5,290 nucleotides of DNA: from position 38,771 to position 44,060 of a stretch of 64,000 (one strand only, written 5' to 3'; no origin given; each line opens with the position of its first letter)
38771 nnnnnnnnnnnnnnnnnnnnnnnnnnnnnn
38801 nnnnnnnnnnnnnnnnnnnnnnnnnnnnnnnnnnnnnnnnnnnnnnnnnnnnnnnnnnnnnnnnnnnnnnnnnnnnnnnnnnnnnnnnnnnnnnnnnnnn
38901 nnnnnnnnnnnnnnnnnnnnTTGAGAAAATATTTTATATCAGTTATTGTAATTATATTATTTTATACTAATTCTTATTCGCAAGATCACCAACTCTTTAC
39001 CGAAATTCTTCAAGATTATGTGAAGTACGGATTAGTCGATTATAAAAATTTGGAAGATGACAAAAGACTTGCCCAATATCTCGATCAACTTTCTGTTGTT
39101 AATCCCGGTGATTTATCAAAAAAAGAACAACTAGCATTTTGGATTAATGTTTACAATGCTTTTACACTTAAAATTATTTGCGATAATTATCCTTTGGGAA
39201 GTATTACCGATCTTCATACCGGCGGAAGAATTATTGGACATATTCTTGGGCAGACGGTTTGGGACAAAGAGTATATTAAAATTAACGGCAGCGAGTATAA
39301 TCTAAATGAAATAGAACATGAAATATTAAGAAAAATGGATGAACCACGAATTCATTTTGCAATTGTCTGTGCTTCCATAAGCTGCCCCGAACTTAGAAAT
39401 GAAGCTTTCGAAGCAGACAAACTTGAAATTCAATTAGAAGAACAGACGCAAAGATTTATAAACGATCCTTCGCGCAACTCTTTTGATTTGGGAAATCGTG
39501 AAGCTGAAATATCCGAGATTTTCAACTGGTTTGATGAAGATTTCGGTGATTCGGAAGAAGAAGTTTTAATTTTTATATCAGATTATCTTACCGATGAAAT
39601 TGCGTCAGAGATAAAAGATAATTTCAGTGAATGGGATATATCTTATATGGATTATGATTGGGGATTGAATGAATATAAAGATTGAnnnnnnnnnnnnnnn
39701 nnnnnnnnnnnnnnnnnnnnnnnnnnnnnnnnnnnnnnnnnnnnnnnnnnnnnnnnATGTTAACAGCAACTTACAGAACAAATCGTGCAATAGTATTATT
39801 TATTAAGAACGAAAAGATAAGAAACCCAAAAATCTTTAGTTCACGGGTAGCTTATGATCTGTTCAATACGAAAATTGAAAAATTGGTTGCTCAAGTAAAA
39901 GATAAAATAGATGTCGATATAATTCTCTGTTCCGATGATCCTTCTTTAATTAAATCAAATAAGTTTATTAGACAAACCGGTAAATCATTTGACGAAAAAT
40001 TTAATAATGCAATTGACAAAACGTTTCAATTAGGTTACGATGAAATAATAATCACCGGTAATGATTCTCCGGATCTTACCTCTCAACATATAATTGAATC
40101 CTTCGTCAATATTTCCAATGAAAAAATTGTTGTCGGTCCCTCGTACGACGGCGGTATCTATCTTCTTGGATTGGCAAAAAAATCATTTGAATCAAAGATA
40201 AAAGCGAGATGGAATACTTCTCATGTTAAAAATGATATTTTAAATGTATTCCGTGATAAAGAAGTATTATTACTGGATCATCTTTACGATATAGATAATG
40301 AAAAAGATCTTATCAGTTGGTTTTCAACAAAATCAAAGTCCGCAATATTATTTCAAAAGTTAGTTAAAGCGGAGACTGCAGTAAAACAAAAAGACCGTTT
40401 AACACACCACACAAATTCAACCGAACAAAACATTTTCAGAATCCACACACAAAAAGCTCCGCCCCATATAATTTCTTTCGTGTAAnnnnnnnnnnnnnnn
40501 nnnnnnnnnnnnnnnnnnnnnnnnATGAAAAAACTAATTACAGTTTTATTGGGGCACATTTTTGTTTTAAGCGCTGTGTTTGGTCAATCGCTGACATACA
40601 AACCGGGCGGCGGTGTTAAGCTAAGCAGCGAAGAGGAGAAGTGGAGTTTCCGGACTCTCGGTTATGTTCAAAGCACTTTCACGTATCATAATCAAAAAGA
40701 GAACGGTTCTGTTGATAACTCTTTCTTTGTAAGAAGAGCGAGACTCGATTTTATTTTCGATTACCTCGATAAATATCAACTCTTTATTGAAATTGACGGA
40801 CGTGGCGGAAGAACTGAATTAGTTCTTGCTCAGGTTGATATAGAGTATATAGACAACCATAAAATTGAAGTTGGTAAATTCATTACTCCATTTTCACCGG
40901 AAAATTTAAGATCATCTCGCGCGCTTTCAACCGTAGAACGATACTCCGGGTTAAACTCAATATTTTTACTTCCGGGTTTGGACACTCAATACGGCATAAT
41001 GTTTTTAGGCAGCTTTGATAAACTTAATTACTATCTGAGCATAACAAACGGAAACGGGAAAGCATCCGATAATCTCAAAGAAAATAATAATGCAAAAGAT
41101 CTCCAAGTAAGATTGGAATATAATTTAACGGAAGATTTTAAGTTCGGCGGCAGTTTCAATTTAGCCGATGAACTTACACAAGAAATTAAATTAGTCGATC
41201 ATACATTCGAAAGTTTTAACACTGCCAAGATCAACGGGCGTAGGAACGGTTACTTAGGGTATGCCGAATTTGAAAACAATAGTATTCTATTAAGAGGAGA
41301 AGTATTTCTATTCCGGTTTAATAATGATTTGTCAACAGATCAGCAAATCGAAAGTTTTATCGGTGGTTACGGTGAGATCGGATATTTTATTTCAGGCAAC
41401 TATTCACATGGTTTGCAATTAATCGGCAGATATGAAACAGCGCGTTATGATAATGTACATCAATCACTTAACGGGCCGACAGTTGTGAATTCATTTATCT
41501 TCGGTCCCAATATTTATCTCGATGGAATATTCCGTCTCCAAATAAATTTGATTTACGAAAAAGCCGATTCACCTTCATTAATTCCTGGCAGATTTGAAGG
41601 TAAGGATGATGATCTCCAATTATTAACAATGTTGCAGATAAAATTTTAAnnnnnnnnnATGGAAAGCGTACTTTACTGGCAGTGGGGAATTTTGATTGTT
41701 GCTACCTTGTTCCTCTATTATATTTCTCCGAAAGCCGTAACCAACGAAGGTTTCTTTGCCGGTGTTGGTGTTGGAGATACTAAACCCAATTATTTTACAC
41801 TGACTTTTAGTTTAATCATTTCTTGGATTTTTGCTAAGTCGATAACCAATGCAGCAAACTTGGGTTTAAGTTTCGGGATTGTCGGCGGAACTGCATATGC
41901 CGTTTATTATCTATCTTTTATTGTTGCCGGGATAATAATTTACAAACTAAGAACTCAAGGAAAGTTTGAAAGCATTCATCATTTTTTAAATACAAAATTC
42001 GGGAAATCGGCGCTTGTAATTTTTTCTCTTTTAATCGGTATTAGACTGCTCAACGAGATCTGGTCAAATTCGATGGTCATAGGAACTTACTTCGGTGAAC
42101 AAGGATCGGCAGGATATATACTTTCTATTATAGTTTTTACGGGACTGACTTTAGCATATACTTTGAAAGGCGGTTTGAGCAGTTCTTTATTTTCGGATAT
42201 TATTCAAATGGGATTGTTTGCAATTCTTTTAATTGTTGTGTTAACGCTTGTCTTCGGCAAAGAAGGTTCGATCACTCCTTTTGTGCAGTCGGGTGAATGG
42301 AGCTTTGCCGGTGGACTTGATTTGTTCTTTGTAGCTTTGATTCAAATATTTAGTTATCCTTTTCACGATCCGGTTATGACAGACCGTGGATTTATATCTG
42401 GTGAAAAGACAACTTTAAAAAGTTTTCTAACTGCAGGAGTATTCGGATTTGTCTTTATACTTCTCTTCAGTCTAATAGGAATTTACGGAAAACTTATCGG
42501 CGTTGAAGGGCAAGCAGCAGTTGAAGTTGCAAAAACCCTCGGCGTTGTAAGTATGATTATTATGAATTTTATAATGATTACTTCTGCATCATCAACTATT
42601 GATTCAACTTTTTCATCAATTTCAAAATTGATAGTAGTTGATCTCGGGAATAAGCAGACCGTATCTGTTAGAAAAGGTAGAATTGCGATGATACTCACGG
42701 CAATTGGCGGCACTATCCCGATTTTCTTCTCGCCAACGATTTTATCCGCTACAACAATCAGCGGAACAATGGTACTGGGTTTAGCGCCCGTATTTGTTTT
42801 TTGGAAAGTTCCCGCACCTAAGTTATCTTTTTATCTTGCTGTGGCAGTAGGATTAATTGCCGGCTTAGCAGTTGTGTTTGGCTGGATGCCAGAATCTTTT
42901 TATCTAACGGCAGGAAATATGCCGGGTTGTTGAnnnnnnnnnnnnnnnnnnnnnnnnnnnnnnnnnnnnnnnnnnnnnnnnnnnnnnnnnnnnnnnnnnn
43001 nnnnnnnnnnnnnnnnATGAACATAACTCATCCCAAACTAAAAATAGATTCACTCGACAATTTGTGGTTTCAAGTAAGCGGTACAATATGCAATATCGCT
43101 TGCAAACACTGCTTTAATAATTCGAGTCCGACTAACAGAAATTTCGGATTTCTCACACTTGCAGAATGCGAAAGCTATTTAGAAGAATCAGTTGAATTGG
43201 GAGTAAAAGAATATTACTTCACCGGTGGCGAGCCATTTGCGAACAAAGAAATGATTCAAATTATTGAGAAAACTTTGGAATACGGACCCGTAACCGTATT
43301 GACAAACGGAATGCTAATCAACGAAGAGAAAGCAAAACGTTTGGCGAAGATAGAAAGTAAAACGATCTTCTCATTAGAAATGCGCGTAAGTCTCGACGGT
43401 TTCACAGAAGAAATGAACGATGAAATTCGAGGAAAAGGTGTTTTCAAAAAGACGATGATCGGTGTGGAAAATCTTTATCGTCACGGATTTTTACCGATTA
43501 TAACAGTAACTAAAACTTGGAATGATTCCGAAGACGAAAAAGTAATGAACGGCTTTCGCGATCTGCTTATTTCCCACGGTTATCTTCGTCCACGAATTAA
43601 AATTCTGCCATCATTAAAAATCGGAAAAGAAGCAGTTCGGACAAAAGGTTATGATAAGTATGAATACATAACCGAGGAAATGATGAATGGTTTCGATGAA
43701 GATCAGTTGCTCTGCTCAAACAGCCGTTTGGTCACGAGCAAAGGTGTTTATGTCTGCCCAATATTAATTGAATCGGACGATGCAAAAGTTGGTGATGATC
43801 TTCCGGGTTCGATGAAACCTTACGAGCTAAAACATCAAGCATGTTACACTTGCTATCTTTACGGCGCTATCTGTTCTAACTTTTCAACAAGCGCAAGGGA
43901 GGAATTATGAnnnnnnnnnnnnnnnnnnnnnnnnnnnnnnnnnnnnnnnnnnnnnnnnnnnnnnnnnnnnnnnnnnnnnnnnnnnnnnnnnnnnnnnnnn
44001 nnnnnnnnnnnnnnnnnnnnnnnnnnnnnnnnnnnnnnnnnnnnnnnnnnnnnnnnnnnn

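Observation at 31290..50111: Five-promoter regulon defined by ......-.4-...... at a fixed class II (about -41.5) position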

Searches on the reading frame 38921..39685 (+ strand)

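Call 9: search_protein_families(library=pfam, proteins=[window:38921-39685:+], max_evalue=0.01)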
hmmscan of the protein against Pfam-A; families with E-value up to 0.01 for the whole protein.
window:38921-39685:+ (254 aa): 1 family
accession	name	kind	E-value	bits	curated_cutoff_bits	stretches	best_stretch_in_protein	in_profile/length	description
PF04784.19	DUF547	-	8.4e-31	107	27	1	64-180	3-125/125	Protein of unknown function, DUF547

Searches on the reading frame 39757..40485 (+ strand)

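Call 9: search_protein_families(library=pfam, proteins=[window:39757-40485:+], max_evalue=0.01)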
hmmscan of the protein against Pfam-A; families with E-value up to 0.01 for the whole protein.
window:39757-40485:+ (242 aa): 2 families
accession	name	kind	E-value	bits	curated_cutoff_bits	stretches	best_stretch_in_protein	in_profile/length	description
PF09837.15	DUF2064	-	2.1e-16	60.3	25.8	1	66-142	32-108/120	Uncharacterized protein conserved in bacteria (DUF2064)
PF01983.22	CofC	-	1.8e-08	34.3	22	1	20-159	14-153/217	Guanylyl transferase CofC like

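Call 44: search_protein_families(library=ncbifam, max_evalue=0.001, proteins=[window:39757-40485:+])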
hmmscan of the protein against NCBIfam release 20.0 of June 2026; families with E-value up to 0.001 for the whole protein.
window:39757-40485:+ (242 aa): 2 families
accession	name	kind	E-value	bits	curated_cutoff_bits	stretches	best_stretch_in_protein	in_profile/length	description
TIGR04282.1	glyco_like_cofC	hypoth_equivalog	5.1e-23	81.8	134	1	28-185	22-189/189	TIGR04282 family arsenosugar biosynthesis glycosyltransferase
TIGR03552.1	F420_cofC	equivalog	4.9e-07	29.6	105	1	19-191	12-190/196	2-phospho-L-lactate guanylyltransferase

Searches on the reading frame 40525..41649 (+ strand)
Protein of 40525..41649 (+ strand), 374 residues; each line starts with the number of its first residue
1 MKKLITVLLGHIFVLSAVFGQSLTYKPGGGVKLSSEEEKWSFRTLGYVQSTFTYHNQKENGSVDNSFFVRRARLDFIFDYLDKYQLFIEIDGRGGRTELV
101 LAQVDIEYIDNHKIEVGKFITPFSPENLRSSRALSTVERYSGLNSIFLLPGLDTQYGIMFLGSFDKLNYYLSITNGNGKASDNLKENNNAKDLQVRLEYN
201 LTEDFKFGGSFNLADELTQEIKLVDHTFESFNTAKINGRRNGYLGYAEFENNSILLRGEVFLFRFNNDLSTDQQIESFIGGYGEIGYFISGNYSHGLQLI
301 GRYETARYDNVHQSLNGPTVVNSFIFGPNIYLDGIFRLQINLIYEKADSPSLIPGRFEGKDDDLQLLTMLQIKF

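Call 9: search_protein_families(library=pfam, proteins=[window:40525-41649:+], max_evalue=0.01)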
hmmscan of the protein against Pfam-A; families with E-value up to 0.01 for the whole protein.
window:40525-41649:+ (374 aa): 1 family
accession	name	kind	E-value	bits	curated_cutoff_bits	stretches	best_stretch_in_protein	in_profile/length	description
PF07396.17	Porin_O_P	-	2e-09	37.6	20.9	1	47-343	6-342/370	Phosphate-selective porin O and P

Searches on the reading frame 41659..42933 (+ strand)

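Call 9: search_protein_families(library=pfam, proteins=[window:41659-42933:+], max_evalue=0.01)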
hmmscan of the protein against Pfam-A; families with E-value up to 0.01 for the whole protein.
window:41659-42933:+ (424 aa): 0 families

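Call 44: search_protein_families(library=ncbifam, max_evalue=0.001, proteins=[window:41659-42933:+])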
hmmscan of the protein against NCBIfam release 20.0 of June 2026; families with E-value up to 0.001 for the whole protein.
window:41659-42933:+ (424 aa): 1 family
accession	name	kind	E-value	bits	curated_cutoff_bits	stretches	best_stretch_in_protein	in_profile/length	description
TIGR00813.1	sss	superfamily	1.6e-06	27.4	184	1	46-202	11-168/411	sodium/solute symporter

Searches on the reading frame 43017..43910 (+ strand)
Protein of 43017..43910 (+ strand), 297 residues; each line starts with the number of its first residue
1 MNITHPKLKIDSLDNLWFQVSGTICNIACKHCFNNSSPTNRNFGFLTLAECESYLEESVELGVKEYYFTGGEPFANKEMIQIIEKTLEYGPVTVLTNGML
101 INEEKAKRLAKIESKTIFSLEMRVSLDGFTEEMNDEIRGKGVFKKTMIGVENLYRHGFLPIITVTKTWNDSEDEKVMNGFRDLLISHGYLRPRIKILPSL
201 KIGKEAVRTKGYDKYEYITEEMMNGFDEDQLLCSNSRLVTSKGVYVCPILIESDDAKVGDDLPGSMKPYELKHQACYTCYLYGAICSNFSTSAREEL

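Call 9: search_protein_families(library=pfam, proteins=[window:43017-43910:+], max_evalue=0.01)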
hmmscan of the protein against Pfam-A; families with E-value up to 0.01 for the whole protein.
window:43017-43910:+ (297 aa): 2 families
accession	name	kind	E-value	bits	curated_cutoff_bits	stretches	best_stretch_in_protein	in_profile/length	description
PF04055.27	Radical_SAM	-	4.5e-22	79.4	29.5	1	22-174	4-160/166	Radical SAM superfamily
PF13353.11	Fer4_12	-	1.3e-07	32.5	22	1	24-129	14-116/137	4Fe-4S single cluster domain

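Call 44: search_protein_families(library=ncbifam, max_evalue=0.001, proteins=[window:43017-43910:+])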
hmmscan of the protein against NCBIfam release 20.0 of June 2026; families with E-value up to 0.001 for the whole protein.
window:43017-43910:+ (297 aa): 55 families (the best 25 are shown)
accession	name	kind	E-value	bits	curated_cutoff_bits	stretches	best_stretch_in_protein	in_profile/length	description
NF049973.1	radical_Rv1681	equivalog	1.1e-28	100.2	380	1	24-187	81-237/326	Rv1681 family radical SAM protein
NF050035.1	rSAM_WgK_link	exception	5e-23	81.7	650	1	24-165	18-154/367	radical SAM/SPASM peptide maturase WgkB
NF045574.1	sacti_mat_StsB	exception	6.5e-20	71.4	625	1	12-172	94-247/466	StsB family radical SAM/SPASM domain sactipeptide maturase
TIGR03962.1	mycofact_rSAM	equivalog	6.6e-20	71.6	265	1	24-159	21-150/339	mycofactocin radical SAM maturase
TIGR04347.1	pseudo_SAM_Halo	equivalog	9.6e-18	64.6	525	1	24-191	47-206/390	TIGR04347 family pseudo-SAM/SPASM protein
TIGR04055.1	rSAM_NirJ2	equivalog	2.8e-17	63.2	500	1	24-177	9-158/326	putative heme d1 biosynthesis radical SAM protein NirJ2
TIGR04054.1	rSAM_NirJ1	equivalog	5.4e-17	61.5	650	1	23-154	44-170/387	putative heme d1 biosynthesis radical SAM protein NirJ1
TIGR04250.1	SCM_rSAM_ScmE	equivalog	6.6e-17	61.4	400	1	24-173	12-157/358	SynChlorMet cassette radical SAM/SPASM protein ScmE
TIGR04545.1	rSAM_ahbD_hemeb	equivalog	1.4e-16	60.9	500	1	24-170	9-151/339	heme b synthase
TIGR02668.1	moaA_archaeal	equivalog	6.4e-16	58.2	325.25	1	23-178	18-171/303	GTP 3',8-cyclase MoaA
TIGR02666.1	moaA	equivalog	1.7e-15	56.8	284.05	1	25-175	20-175/336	GTP 3',8-cyclase MoaA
TIGR04051.1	rSAM_NirJ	equivalog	2.3e-15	56.5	515.45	1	25-171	12-153/354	heme d1 biosynthesis radical SAM protein NirJ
TIGR04251.1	SCM_rSAM_ScmF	equivalog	6.9e-15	55.3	400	1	13-168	3-156/353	SynChlorMet cassette radical SAM/SPASM protein ScmF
TIGR04167.1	rSAM_SeCys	equivalog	7.8e-15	54.9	300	1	9-158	3-148/303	arsenosugar biosynthesis radical SAM (seleno)protein ArsS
TIGR04546.1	rSAM_ahbC_deAc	equivalog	7.5e-14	51.3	650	1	24-159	48-178/390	12,18-didecarboxysiroheme deacetylase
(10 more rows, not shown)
